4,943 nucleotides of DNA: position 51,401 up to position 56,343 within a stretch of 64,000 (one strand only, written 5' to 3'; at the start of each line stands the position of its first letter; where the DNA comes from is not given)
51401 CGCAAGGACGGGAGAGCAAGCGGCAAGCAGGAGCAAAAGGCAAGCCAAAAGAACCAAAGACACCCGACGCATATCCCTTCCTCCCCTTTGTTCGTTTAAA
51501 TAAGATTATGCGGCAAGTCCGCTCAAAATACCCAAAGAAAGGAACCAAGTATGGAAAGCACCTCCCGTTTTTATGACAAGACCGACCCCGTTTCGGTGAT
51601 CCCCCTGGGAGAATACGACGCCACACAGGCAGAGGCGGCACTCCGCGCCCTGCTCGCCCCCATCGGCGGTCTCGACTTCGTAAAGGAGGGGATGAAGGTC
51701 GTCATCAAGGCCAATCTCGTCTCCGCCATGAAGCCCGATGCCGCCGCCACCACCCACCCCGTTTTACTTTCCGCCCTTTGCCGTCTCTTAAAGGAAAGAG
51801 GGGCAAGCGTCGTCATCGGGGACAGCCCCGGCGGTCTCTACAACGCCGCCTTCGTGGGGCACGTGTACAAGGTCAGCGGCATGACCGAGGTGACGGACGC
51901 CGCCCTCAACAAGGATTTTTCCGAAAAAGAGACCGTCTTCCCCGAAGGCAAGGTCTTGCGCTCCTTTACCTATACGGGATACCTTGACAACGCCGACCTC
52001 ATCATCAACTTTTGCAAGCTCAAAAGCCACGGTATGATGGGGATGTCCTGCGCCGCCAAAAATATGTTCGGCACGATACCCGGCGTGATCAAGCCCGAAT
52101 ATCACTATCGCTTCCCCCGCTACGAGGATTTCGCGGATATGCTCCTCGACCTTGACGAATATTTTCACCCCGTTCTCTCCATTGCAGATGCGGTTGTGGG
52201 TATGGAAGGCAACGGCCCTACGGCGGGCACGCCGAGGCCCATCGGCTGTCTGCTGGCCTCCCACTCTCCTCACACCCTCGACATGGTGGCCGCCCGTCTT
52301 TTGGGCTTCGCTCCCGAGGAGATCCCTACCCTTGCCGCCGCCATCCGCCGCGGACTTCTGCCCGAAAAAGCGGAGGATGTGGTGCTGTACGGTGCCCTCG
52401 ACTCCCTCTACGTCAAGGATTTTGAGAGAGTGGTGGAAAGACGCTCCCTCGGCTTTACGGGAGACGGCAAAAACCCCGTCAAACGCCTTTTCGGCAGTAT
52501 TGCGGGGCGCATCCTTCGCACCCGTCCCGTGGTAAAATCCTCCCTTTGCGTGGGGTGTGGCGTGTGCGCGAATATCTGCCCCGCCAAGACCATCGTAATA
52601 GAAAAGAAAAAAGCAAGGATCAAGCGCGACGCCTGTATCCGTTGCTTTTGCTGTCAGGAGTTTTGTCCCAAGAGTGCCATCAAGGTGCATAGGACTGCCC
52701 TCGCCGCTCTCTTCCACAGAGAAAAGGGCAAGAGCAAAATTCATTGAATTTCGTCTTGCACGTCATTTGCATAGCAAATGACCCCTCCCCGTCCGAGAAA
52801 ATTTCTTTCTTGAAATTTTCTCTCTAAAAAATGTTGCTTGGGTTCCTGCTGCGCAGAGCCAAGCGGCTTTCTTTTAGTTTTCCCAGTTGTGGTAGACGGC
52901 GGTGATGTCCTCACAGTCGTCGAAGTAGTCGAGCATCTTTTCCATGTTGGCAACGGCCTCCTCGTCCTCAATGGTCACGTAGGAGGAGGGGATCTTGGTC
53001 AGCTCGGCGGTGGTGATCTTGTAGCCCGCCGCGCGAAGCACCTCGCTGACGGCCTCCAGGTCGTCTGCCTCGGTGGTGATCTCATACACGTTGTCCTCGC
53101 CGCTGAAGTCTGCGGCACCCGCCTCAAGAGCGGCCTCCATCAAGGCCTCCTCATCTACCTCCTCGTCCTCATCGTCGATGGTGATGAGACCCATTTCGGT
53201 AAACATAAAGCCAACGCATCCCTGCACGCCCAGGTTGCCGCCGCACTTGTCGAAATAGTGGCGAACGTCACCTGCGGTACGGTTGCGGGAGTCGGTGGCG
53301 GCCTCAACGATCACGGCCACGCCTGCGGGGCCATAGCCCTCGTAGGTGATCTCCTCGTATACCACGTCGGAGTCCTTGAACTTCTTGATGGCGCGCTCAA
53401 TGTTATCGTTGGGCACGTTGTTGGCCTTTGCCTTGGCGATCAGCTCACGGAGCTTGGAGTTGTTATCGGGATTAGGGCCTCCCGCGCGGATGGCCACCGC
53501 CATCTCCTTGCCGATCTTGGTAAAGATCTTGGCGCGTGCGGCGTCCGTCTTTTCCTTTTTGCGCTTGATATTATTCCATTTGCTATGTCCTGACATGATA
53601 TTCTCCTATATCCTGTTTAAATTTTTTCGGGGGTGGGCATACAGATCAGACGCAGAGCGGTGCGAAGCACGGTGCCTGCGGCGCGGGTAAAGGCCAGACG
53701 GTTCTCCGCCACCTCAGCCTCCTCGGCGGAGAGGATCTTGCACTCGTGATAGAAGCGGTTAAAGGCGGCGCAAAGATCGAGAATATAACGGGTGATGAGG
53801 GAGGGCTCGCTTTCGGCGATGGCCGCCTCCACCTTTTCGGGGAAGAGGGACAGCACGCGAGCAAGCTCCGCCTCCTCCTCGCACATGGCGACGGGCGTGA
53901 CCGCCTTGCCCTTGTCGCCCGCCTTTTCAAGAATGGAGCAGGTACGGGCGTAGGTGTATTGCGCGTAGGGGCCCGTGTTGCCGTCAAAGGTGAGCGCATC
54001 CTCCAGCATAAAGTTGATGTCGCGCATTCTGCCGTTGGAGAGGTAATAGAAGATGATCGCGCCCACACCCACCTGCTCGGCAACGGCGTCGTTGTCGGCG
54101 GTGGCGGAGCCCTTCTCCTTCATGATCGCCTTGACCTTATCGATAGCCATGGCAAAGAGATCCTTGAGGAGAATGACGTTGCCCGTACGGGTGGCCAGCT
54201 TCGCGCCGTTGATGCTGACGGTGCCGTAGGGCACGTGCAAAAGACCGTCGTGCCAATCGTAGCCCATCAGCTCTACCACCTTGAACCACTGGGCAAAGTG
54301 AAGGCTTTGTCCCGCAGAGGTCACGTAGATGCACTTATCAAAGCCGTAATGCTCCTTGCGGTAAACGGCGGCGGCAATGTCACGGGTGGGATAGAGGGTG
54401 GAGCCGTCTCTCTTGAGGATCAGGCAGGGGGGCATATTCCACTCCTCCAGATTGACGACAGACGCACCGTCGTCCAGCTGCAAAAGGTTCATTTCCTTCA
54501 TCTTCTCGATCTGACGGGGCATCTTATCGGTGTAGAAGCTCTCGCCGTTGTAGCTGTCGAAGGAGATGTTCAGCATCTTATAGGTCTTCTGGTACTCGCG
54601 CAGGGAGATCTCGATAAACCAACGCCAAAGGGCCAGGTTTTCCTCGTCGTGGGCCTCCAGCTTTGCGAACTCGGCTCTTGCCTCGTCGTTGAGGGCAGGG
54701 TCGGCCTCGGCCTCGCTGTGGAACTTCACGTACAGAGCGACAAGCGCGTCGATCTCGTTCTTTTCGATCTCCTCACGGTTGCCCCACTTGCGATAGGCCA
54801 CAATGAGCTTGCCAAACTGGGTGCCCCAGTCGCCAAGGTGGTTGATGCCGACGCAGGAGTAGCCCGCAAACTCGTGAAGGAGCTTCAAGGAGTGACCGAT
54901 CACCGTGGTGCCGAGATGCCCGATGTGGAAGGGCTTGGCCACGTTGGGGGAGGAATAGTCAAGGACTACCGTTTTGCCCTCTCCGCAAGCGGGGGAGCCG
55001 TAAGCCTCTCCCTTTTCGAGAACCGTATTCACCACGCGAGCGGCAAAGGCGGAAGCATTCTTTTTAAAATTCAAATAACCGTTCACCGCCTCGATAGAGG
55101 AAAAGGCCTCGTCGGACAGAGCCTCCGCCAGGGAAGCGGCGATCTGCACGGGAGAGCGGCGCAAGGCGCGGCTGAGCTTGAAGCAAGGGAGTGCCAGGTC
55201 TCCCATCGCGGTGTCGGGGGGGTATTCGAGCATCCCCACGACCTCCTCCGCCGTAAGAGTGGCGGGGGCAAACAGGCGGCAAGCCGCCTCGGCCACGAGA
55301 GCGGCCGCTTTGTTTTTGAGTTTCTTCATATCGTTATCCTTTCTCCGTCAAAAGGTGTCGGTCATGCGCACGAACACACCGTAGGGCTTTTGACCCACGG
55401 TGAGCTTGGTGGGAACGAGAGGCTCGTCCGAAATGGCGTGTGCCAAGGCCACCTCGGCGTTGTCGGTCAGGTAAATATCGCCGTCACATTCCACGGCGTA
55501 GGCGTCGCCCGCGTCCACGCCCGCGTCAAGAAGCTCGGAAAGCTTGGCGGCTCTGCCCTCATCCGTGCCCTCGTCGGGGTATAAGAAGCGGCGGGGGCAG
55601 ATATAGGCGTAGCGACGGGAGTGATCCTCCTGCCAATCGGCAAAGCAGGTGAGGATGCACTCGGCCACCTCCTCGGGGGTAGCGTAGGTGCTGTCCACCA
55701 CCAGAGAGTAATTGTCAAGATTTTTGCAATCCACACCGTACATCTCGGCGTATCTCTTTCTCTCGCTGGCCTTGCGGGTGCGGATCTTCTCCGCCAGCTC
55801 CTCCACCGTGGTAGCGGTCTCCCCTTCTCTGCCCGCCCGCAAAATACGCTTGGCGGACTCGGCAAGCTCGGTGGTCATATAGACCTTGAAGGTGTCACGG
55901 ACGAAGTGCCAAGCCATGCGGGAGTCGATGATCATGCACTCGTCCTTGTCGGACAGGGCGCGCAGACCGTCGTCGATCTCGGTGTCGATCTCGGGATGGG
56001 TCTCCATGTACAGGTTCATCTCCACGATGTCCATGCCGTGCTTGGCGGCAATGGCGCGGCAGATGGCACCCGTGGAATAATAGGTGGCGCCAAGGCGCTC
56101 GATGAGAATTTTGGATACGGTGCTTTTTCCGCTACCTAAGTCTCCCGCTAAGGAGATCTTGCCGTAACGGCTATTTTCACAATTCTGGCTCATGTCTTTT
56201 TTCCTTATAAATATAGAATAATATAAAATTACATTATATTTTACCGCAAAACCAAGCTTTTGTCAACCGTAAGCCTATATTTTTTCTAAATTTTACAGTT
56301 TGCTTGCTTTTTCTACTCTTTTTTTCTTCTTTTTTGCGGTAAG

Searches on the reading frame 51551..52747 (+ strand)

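Call 61: search_protein_families(library=pfam, proteins=[window:51551-52747:+], max_evalue=0.00001)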
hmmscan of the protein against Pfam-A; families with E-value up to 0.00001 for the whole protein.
window:51551-52747:+ (398 aa): 4 families
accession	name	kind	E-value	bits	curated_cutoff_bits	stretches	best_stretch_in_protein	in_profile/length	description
PF04015.17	DUF362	-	6.8e-53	180.1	24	1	50-249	1-200/200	Domain of unknown function (DUF362)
PF13237.11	Fer4_10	-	3e-07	30.7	25.5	1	327-373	3-53/53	4Fe-4S dicluster domain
PF12797.12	Fer4_2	-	2.2e-06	27.7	24.5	0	325-345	2-22/22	4Fe-4S binding domain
PF00037.32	Fer4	-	5.2e-06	26.5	21.1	0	327-348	2-23/24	4Fe-4S binding domain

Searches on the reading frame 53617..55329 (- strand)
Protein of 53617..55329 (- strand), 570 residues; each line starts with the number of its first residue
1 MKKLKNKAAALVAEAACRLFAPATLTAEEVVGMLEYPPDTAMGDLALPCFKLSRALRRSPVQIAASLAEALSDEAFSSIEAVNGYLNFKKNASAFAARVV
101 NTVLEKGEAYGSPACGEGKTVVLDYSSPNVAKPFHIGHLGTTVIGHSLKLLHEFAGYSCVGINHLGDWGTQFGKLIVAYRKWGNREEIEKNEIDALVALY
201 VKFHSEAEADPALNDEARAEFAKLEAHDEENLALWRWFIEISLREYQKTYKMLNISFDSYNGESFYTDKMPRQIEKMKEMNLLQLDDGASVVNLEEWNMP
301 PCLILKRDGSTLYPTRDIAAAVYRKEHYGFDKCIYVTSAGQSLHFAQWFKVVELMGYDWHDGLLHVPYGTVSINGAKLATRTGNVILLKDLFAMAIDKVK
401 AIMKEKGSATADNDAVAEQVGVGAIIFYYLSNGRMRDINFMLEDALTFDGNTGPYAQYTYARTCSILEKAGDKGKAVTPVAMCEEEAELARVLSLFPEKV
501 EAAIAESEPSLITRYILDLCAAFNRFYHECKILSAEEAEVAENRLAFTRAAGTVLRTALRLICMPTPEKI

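Call 61: search_protein_families(library=pfam, proteins=[window:53617-55329:-], max_evalue=0.00001)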
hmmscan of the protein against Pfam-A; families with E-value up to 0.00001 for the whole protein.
window:53617-55329:- (570 aa): 3 families
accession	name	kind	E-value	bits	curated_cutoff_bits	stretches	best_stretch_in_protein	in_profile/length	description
PF00750.26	tRNA-synt_1d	-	1.6e-88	297.4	23.3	1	100-440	2-347/349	tRNA synthetases class I (R), catalytic domain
PF05746.21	DALR_1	-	9e-28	97.2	22.3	1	457-570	2-117/117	DALR anticodon binding domain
PF03485.21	Arg_tRNA_synt_N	-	2.6e-12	47.6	21.5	1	20-89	15-84/85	Arginyl tRNA synthetase N terminal domain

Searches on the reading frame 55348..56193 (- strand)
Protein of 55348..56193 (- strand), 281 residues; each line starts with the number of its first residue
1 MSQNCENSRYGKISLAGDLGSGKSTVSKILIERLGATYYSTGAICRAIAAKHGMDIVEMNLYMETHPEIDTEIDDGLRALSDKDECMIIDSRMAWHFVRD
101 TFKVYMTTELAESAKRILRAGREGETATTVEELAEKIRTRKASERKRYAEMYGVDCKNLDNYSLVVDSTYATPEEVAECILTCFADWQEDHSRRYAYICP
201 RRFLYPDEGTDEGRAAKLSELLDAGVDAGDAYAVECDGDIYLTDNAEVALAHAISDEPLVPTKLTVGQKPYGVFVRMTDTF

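Call 61: search_protein_families(library=pfam, proteins=[window:55348-56193:-], max_evalue=0.00001)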
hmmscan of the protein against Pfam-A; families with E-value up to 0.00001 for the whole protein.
window:55348-56193:- (281 aa): 4 families
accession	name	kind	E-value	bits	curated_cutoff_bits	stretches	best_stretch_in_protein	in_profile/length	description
PF13189.12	Cytidylate_kin2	-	1.4e-13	51.9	28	1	13-169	2-175/176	Cytidylate kinase-like family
PF02224.24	Cytidylate_kin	-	6.9e-13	49.2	26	1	13-76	1-67/211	Cytidylate kinase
PF13238.12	AAA_18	-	3.3e-11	44.2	29.4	1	13-125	1-116/128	AAA domain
PF13207.12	AAA_17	-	3.4e-09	37.5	27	1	20-121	5-111/136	AAA domain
